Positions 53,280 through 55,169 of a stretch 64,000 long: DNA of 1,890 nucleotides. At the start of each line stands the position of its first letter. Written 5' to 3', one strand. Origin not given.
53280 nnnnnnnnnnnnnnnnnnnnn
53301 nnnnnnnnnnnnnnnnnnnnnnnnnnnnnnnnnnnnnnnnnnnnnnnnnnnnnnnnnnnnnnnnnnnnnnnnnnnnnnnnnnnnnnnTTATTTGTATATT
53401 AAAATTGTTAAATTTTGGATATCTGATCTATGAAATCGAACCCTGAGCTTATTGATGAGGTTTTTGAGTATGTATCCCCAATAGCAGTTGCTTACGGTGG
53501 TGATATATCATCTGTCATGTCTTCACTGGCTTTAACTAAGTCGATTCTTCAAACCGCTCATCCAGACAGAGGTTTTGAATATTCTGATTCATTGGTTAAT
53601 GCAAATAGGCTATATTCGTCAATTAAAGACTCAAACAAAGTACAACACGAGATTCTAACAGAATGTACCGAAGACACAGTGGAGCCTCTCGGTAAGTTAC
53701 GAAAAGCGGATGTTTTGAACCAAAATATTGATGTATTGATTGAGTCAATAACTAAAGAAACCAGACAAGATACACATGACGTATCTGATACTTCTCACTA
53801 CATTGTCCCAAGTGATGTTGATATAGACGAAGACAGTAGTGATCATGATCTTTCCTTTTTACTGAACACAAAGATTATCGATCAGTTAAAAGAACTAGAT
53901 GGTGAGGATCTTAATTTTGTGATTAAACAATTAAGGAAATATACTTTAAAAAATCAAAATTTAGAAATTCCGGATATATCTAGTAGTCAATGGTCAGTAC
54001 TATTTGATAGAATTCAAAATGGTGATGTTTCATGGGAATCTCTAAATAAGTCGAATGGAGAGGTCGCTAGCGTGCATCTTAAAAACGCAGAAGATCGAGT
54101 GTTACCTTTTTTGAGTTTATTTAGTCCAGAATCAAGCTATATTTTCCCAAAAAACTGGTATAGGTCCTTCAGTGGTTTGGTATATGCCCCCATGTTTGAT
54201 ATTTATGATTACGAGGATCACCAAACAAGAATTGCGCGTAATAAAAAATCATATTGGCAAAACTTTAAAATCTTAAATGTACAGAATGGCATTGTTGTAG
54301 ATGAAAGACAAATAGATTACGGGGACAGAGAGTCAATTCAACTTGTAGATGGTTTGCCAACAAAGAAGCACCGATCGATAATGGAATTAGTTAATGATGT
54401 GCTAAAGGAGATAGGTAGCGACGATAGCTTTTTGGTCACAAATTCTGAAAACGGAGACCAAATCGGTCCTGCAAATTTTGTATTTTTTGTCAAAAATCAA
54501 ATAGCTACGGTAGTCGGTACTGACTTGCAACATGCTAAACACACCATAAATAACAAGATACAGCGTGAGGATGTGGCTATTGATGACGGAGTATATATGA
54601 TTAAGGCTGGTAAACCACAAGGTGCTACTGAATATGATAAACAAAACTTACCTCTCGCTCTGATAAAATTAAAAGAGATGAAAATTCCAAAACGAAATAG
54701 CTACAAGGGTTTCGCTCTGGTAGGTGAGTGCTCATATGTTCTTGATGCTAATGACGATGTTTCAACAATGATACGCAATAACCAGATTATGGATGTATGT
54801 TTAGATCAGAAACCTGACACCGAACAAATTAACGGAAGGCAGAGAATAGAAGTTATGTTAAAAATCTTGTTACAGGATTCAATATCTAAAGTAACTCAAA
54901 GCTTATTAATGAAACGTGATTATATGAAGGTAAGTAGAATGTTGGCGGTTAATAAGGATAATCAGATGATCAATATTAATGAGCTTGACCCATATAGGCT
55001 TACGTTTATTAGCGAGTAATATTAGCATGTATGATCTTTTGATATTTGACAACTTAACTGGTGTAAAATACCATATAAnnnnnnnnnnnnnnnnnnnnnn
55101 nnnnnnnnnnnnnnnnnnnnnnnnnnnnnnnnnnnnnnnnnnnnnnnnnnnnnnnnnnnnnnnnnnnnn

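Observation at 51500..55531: A 4-kb non-ribosomal insert between fusA and tuf: IS element plus a three-gene cassette rich in acidic residues and of unknown function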

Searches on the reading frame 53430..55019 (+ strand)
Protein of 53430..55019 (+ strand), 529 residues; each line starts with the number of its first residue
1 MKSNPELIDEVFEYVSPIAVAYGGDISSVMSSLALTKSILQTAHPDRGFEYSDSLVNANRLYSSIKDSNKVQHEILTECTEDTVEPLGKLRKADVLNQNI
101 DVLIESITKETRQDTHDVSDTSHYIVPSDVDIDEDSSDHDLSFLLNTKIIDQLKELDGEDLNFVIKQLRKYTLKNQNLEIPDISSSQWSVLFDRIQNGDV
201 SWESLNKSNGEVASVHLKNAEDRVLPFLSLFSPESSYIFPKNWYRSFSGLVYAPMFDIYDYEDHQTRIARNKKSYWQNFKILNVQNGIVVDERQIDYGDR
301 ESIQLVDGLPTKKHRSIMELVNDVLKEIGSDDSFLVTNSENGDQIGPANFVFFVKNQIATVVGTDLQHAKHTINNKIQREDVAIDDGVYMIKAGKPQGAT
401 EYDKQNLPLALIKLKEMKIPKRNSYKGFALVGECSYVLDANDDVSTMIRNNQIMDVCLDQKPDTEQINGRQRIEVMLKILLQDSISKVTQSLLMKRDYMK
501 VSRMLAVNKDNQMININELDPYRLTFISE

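Call 3: search_protein_families(library=pfam, proteins=[window:53430-55019:+], max_evalue=1)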
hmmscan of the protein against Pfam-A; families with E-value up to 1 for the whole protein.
window:53430-55019:+ (529 aa): 1 family
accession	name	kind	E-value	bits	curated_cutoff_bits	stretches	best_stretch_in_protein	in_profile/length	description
PF17816.7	PDZ_4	-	0.15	12.7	23.1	1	145-201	29-90/114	PDZ domain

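Call 4: search_protein_families(library=phrogs, proteins=[window:53430-55019:+], max_evalue=1)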
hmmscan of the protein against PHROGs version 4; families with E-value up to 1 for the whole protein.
window:53430-55019:+ (529 aa): 2 families
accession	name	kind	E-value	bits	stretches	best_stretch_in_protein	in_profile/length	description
phrog_13089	-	unknown function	0.046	14.9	1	451-504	7-64/107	-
phrog_9741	-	unknown function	0.26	12.7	1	149-213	24-88/94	-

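Call 5: search_protein_families(library=ncbifam, proteins=[window:53430-55019:+], max_evalue=1)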
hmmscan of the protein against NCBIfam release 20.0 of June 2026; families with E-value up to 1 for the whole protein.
window:53430-55019:+ (529 aa): 0 families

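Call 7: find_homologous_proteins(query=window:53430-55019:+)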
Query window:53430-55019:+ (529 aa): 1 proteins with E <= 0.001 among 6814 candidates.
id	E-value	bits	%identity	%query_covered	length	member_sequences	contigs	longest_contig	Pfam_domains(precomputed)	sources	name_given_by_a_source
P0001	0.0e+0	1161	99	100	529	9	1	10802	-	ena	-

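Call 9: find_encoding_contigs(protein=P0001, flank=10000, max_places=10)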
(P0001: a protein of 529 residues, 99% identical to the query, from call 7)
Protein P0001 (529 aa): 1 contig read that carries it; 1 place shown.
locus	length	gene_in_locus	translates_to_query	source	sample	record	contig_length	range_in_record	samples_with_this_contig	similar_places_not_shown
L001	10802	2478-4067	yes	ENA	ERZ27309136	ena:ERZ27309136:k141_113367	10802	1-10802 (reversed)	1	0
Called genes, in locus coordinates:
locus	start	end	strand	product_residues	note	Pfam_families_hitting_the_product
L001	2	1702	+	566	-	?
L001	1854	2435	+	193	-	-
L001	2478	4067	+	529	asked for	-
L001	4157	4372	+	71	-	-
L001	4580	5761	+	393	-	PF00009:GTP_EFTU, PF03144:GTP_EFTU_D2, PF03143:GTP_EFTU_D3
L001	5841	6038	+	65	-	-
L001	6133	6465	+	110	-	PF00338:Ribosomal_S10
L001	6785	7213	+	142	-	-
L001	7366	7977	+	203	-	PF00297:Ribosomal_L3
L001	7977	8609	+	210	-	PF00573:Ribosomal_L4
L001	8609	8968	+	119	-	PF00276:Ribosomal_L23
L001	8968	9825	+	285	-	PF00181:Ribosomal_L2_N, PF03947:Ribosomal_L2_C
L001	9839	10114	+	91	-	PF00203:Ribosomal_S19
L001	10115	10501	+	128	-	PF00237:Ribosomal_L22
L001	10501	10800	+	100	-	?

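Call 22: search_protein_representatives(protein=window:53430-55019:+)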
Query: 529 residues. Proteins with E-value up to 0.001 (for the whole library): 14; up to 1e-10: 12; up to 1e-30: 2. The best 14 are listed.
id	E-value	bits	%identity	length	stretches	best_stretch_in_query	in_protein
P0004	5.1e-47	177.2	29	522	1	4-431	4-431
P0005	4.5e-38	147.7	100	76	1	454-529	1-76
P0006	1.1e-23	100.3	28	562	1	3-443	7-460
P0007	6.8e-22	94.4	29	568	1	7-418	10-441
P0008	1.5e-19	86.7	29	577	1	5-431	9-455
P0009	2.7e-19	85.8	25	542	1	6-418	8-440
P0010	5.7e-18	81.4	28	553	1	2-423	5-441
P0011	6.1e-16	74.7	26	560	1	5-436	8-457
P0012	2.4e-13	66.1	26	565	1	8-440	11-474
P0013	3.2e-12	62.5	28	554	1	138-441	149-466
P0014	7.0e-12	61.3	26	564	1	138-428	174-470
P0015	5.6e-11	58.3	23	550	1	11-418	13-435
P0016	2.3e-08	49.7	28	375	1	209-433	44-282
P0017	1.1e-04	37.5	26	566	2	224-433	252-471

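Call 25: find_encoding_contigs(protein=P0004, flank=8000, max_places=3)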
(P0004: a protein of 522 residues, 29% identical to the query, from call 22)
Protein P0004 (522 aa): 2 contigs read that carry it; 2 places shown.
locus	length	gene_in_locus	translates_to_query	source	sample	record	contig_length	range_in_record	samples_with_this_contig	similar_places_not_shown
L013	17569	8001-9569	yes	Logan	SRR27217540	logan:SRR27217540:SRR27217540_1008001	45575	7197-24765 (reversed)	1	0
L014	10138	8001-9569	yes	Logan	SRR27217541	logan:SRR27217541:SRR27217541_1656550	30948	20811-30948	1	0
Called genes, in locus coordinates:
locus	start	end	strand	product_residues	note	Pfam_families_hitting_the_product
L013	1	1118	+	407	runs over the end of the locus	PF09587:PGA_cap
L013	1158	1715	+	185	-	PF00929:RNase_T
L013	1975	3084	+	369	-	-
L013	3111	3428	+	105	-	PF04237:YjbR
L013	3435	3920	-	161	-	-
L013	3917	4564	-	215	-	-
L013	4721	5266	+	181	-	-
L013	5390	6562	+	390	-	PF07992:Pyr_redox_2, PF00070:Pyr_redox (weak)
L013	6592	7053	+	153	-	PF02600:DsbB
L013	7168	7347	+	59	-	-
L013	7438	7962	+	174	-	-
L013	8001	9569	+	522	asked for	-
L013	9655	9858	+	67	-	-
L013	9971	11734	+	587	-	PF01807:Zn_ribbon_DnaG, PF08275:DNAG_N, PF01751:Toprim, PF13155:Toprim_2, PF13362:Toprim_3 (faint), PF13662:Toprim_4, PF10410:DnaB_bind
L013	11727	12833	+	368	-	PF00140:Sigma70_r1_2, PF04542:Sigma70_r2, PF04539:Sigma70_r3, PF04545:Sigma70_r4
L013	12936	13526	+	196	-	-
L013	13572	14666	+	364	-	PF00348:polyprenyl_synt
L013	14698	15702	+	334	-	PF00494:SQS_PSY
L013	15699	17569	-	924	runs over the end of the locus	PF00690:Cation_ATPase_N, PF00122:E1-E2_ATPase, PF13246:Cation_ATPase, PF00702:Hydrolase, PF00689:Cation_ATPase_C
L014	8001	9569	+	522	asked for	-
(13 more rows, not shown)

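Call 27: find_encoding_contigs(protein=P0006, flank=6000, max_places=2)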
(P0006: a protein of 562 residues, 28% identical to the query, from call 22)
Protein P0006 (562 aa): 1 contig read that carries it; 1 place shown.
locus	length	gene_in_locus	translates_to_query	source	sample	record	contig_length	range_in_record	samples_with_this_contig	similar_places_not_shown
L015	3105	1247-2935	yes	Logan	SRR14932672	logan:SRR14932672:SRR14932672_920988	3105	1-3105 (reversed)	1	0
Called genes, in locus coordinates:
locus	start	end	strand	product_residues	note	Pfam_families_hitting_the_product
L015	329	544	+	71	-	-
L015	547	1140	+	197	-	-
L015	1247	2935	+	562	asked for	-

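Call 28: find_encoding_contigs(protein=P0009, flank=6000, max_places=2)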
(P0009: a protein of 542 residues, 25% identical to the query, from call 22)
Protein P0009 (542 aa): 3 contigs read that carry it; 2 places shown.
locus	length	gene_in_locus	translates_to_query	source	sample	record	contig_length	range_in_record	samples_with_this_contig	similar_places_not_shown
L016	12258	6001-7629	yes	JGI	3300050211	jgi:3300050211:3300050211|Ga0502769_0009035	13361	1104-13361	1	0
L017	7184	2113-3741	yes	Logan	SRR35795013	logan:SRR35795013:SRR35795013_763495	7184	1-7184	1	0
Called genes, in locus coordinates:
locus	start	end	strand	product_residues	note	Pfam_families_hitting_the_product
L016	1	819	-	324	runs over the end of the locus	PF13384:HTH_23 (weak), PF00665:rve, PF13683:rve_3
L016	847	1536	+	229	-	-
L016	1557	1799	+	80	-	-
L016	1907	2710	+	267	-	-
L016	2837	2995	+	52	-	-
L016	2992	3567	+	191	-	-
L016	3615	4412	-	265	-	PF01476:LysM, PF05257:CHAP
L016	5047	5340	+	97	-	-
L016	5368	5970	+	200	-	-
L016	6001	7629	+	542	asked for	-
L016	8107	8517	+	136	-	-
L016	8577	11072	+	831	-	PF00690:Cation_ATPase_N, PF00122:E1-E2_ATPase, PF00702:Hydrolase, PF13246:Cation_ATPase (weak), PF00689:Cation_ATPase_C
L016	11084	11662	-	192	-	-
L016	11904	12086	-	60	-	-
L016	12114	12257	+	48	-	?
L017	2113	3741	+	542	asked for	-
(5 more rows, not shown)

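Call 29: find_encoding_contigs(protein=P0012, flank=6000, max_places=2)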
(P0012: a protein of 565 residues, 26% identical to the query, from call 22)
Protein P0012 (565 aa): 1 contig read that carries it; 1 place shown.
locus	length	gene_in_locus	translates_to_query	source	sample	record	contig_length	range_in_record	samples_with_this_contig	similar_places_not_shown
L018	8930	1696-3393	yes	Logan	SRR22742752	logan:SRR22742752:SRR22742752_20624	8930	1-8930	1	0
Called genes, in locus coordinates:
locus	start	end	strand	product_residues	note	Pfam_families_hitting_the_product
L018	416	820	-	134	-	-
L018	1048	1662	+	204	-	-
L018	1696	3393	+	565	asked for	-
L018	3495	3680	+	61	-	-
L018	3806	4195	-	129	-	-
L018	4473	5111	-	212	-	-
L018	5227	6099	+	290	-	-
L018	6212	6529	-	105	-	-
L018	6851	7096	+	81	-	-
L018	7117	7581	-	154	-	PF01230:HIT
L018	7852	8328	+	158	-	-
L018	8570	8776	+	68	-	-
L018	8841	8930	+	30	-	?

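Call 33: find_related_loci(query=A2, collection=genome_contigs, flank=6000)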
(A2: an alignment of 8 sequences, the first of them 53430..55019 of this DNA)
Query A2 (529 aa) in genome_contigs; peptide patterns used: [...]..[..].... (x = any residue, [..] = any of these).
65 stretches matched a pattern; 1 encode a relative of the query (tblastn E <= 1e-3); 1 distinct loci.
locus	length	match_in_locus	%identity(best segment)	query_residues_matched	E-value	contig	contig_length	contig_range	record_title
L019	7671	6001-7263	22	11-416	4e-15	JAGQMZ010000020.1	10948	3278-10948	MAG: Candidatus Saccharibacteria bacterium isolate HKST-UBA55 NODE_20_length_10948_cov_4.426824, whole genome shotgun se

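Call 35: search_protein_families(library=pfam, alignment_id=A1, max_evalue=1)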
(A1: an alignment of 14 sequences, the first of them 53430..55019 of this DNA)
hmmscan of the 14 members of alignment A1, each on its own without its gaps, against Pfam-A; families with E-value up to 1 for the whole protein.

A. member 1, window:53430-55019:+ (529 aa): 1 family
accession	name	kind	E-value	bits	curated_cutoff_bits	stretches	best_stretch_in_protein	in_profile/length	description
PF17816.7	PDZ_4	-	0.15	12.7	23.1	1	145-201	29-90/114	PDZ domain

B. families by the number of members that match (of 14 scanned): 7 families
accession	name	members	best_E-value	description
PF08579.17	RPM2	1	0.02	Mitochondrial ribonuclease P subunit (RPM2)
PF01193.29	RNA_pol_L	1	0.044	RNA polymerase Rpb3/Rpb11 dimerisation domain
PF24610.1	DUF7623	1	0.099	Domain of unknown function (DUF7623)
PF17816.7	PDZ_4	1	0.15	PDZ domain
PF04518.17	Effector_1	1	0.16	Effector from type III secretion system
PF03051.21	Peptidase_C1_2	1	0.19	Peptidase C1-like family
PF20936.3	GCIP_C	1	0.2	Grap2 and cyclin-D-interacting, C-terminal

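Call 36: search_solved_structures(query=A1, max_evalue=10, show_alignments=3)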
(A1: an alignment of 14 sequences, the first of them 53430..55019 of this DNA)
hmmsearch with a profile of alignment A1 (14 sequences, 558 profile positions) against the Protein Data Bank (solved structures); distinct sequences matched with E-value up to 10: 2.
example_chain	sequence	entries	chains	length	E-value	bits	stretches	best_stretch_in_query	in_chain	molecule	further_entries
7ung_W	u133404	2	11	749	0.55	12.2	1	411-486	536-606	EF-hand domain-containing family member C2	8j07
8yoa_A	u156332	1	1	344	0.78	11.7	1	357-410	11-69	Endolytic murein transglycosylase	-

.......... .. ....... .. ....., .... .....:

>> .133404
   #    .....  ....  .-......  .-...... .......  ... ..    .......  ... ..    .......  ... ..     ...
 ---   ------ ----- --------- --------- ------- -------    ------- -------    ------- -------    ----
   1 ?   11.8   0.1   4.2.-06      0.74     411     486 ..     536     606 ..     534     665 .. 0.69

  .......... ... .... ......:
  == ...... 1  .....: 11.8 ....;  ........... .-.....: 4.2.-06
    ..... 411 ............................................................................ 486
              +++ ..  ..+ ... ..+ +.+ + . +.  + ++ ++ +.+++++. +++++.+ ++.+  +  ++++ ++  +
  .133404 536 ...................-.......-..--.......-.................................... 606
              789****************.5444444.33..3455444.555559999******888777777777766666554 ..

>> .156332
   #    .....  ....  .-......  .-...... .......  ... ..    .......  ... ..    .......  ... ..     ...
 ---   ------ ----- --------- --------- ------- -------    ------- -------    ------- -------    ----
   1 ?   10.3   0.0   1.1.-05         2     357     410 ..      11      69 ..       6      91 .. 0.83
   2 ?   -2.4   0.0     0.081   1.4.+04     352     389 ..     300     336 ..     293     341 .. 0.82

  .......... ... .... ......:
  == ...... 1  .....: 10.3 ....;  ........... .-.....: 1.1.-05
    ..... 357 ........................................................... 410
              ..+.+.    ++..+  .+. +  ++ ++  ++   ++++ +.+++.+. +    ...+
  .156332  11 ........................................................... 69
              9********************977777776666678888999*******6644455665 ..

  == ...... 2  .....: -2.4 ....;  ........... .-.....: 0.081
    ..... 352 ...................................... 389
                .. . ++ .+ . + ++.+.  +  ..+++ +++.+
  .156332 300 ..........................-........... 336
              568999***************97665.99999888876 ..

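Call 47: predict_structure(alignment_id=A1)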
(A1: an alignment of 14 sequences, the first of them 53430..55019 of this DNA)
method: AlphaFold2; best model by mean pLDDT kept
length: 529 residues; sequences in the alignment: 14
mean_pLDDT: 69.9   pTM: 0.60
mean pLDDT of the five models: 69.9, 68.6, 66.3, 65.6, 65.5
residues with pLDDT >= 90: 48; 70-90: 249; 50-70: 143; < 50: 89
segments of 3 or more residues with pLDDT < 50: 115-124, 126-132, 368-371, 428-489
pLDDT, mean of each block of 10 residues (from residue 1): 73 89 88 87 65 84 90 91 82 72 65 50 46 62 87 82 85 74 75 86 82 80 67 66 75 68 63 67 78 83 91 90 76 61 65 87 62 65 89 82 80 83 50 36 33 29 33 44 40 56 63 60 69
secondary structure, 60 per line:
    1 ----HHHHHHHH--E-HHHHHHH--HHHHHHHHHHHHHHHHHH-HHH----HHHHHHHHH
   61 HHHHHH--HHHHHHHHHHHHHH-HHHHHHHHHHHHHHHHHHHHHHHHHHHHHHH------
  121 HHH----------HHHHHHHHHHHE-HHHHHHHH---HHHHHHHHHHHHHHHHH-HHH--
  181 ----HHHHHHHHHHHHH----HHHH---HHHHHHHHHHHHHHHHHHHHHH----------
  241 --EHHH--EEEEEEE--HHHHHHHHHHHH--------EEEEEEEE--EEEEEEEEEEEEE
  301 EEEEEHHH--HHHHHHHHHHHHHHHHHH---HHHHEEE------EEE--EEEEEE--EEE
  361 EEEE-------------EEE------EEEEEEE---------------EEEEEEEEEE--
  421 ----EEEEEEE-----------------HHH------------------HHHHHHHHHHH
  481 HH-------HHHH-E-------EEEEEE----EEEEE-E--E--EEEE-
elements in order: H5-12 H17-23 H26-43 H52-66 H69-82 H84-114 H134-144 H147-154 H158-174 H185-197 H202-205 H209-230 E249-255 H258-269 E278-285 E288-305 H311-328 H332-335 E336-338 E345-347 E350-355 E358-364 E378-380 E387-393 E409-418 E425-431 H470-482 H490-493 E503-508 E513-517 E525-528

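Call 53: fold_search(model_id=the predicted structure, library=pdb)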
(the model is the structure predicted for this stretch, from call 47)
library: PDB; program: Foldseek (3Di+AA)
matches with E <= 10: 300; with E <= 0.001: 0
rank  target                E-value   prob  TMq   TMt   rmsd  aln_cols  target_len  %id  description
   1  7t7c_A                1.2e-01  0.06  0.10  0.07  20.1       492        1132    8  The hexagonal organization of Munc13-1 C1-C2B-MUN-C2C domains between lipid bilayers (released 2022-02-09)
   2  4wnl_D                3.4e-01  0.06  0.07  0.14  21.9       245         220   19  The X-ray structure of a RNA-binding protein complex (released 2014-12-24)
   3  7bbn_A                4.1e-01  0.02  0.07  0.09  23.5       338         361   10  Crystal structure of an ancient sequence-reconstructed Elongation Factor Tu (node 317) (released 2022-01-19)
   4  9r7f                  6.1e-01  0.08  0.09  0.18  18.1       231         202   10  De novo designed enzyme for the Morita-Baylis-Hillman reaction (MBH48) (released 2025-12-10)
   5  3u6b_B                7.4e-01  0.01  0.06  0.08  19.6       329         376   12  Ef-tu (escherichia coli) in complex with nvp-ldi028 (released 2012-02-08)
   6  9qe1_E                9.0e-01  0.04  0.11  0.14  30.4       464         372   10  Neobacillus vireti Wadjet-II JetABC monomer (released 2025-06-25)
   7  9v4h_B                1.0e+00  0.05  0.08  0.12  19.6       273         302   12  Prenyltransferase Ord1 Q216A-FSPP (released 2025-10-01)
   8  3svu_A                1.0e+00  0.01  0.06  0.10  18.8       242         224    7  Crystal structure of mKate mutant S143C (released 2011-09-14)
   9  9crw_H                1.1e+00  0.09  0.08  0.17  21.8       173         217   20  Crystal structure of the Candida albicans kinesin-8 proximal tail domain (released 2024-09-04)
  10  8zuq                  1.1e+00  0.02  0.07  0.12  17.4       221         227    8  Crystal structure of the F99S/M153T/V163A/T203I/E222Q variant of GFP at pH 8.5 (released 2024-11-06)
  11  4eds_A                1.1e+00  0.01  0.06  0.11  18.9       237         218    6  Crystal structure of far-red fluorescent protein eqFP670 (released 2012-09-05)
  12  4kge_A                1.2e+00  0.02  0.06  0.12  16.8       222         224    9  Crystal structure of near-infrared fluorescent protein with an extended stokes shift, pH 4.5 (released 2013-05-08)
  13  8py0_B                1.2e+00  0.09  0.07  0.19  12.9       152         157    7  Sensor domain of Oscillibacter ruminantium chemoreceptor in complex with formate. (released 2025-02-12)
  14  4w7a_D                1.3e+00  0.02  0.06  0.12  20.4       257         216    8  Crystal Structure of Full-Length Split GFP Mutant D21H/K26C Disulfide and Metal-Mediated Dimer, P 21 21 21 Space Group (released 2015-02-18)
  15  2emo                  1.3e+00  0.02  0.05  0.10  19.3       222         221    5  GREEN FLUORESCENT PROTEIN FROM AEQUOREA VICTORIA, MUTANT (released 1997-08-20)
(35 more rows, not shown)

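Call 57: find_homologous_proteins(query=A1, max_evalue=0.001)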
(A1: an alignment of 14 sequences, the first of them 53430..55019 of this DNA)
Query A1 (14 sequences) (529 aa, profile of the alignment): 1 proteins with E <= 0.001 among 8000 candidates.
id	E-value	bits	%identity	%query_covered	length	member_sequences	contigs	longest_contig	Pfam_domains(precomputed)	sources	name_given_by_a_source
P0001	6.6e-144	499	99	100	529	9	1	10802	-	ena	-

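Call 58: find_related_loci(query=A2, collection=metagenome_contigs, flank=6000)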
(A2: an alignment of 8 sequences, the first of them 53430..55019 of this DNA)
Query A2 (529 aa) in metagenome_contigs; peptide patterns used: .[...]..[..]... (x = any residue, [..] = any of these).
141 stretches matched a pattern; 1 encode a relative of the query (tblastn E <= 1e-3); 1 distinct loci.
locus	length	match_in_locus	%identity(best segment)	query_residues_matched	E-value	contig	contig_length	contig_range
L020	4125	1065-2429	25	8-432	1e-24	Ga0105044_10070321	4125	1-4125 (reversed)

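Call 61: find_encoding_contigs(protein=P0007, flank=5000, max_places=1)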
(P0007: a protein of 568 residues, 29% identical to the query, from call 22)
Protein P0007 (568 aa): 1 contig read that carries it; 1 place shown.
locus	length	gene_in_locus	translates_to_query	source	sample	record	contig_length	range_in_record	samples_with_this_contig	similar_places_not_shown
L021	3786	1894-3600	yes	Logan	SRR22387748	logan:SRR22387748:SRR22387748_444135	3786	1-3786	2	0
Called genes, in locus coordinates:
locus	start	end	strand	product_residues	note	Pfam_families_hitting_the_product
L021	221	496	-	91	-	-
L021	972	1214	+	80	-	-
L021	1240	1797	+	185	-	-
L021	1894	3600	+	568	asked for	-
